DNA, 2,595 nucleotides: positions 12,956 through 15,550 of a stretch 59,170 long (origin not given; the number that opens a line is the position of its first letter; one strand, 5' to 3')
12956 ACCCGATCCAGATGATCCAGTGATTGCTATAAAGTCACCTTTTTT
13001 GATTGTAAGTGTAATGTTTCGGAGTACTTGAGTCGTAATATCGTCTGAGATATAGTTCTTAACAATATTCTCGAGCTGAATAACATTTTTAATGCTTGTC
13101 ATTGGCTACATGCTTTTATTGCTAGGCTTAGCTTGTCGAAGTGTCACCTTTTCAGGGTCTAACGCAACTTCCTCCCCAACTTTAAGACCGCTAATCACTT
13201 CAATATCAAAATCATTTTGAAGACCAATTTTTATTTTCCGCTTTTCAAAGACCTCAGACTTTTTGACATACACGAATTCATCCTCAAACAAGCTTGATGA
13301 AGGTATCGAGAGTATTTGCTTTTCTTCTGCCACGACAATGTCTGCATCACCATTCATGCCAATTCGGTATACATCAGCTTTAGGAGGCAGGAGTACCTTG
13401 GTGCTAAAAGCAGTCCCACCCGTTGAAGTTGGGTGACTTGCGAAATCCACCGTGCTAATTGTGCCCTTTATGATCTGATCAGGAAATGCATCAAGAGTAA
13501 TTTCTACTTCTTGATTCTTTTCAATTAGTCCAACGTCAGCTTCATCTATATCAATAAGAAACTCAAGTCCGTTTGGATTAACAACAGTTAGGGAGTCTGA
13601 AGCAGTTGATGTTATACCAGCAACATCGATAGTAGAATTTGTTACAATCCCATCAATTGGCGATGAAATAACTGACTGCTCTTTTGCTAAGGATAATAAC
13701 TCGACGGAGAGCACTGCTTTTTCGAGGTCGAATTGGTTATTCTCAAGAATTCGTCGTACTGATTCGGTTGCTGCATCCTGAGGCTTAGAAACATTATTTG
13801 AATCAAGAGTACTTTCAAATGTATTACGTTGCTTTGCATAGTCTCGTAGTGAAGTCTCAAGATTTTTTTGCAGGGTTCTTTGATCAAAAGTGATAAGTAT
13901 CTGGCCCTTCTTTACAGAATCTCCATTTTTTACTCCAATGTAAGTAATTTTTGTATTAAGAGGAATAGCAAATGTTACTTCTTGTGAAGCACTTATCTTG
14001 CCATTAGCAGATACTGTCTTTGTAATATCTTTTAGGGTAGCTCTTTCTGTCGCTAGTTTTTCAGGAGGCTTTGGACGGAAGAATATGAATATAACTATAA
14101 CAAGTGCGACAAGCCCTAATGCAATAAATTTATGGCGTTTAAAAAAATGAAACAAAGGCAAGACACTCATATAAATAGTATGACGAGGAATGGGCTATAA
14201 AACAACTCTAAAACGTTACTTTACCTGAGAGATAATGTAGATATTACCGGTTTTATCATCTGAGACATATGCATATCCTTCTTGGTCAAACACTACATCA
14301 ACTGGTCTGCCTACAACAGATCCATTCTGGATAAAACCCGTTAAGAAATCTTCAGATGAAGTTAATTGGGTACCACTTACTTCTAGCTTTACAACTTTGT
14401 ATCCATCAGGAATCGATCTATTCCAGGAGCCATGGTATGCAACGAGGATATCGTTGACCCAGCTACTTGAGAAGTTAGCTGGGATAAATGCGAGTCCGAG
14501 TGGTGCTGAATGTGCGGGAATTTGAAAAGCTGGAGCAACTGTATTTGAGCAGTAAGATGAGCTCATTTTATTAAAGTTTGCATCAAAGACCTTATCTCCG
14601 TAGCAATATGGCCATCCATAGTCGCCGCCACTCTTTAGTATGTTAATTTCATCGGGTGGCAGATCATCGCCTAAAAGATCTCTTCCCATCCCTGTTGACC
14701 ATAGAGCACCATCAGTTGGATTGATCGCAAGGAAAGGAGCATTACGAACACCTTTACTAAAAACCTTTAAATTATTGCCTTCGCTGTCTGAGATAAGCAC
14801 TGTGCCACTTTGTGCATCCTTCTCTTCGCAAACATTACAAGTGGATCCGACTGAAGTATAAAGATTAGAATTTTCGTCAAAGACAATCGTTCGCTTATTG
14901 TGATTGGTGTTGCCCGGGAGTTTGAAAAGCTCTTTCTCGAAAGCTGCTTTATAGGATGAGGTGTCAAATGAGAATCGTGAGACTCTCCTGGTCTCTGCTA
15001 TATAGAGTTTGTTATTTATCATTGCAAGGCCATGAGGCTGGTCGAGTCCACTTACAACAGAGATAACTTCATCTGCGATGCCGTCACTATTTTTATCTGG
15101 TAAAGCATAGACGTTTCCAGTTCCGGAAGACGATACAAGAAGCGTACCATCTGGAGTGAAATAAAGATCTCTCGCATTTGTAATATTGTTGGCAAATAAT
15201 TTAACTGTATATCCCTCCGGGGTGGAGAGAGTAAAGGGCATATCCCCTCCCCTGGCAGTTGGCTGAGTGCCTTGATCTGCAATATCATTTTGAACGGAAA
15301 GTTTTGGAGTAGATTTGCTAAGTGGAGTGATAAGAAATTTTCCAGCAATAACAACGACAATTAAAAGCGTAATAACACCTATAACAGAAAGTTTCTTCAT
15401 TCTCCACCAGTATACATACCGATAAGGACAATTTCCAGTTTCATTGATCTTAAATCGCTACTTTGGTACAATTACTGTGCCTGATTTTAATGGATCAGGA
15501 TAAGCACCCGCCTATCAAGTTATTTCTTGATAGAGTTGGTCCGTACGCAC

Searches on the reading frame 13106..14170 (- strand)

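Call 103: search_protein_families(library=pfam, proteins=[window:13106-14170:-], max_evalue=0.001)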
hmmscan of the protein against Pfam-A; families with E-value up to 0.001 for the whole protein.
window:13106-14170:- (354 aa): 3 families
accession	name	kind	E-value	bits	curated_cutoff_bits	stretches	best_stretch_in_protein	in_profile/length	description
PF16576.10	HlyD_D23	-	1.2e-13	51.3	30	1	49-242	2-185/214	Barrel-sandwich domain of CusB or HlyD membrane-fusion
PF13437.12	HlyD_3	-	2e-10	41.8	22.2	1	167-252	1-85/106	HlyD family secretion protein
PF13533.13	Biotin_lipoyl_2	-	6.5e-06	26.3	29.8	1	72-96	8-32/32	Biotin-lipoyl like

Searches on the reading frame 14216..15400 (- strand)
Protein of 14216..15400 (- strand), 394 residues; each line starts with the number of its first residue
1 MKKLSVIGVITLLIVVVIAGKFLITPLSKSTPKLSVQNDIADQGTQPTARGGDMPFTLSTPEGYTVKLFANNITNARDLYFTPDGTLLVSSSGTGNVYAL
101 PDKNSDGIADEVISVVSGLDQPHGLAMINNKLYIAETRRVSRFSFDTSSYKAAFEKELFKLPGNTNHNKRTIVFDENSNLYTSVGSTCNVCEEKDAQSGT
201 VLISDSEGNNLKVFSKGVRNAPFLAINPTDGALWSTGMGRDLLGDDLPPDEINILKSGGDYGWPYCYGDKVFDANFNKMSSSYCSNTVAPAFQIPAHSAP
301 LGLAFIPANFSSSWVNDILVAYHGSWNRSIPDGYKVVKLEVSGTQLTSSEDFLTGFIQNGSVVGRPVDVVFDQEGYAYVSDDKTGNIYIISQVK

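Call 29: search_protein_families(library=ncbifam, proteins=[window:14216-15400:-], max_evalue=0.00001)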
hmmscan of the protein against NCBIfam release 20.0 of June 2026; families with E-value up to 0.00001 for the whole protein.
window:14216-15400:- (394 aa): 2 families
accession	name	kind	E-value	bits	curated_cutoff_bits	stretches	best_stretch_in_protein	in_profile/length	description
TIGR03606.1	non_repeat_PQQ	subfamily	1.2e-08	34.3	434.55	0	208-269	219-273/454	glucose/sorbosone family PQQ-dependent dehydrogenase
NF033206.1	ScyE_fam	subfamily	1.1e-06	28.5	80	0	69-96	3-30/333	ScyD/ScyE family protein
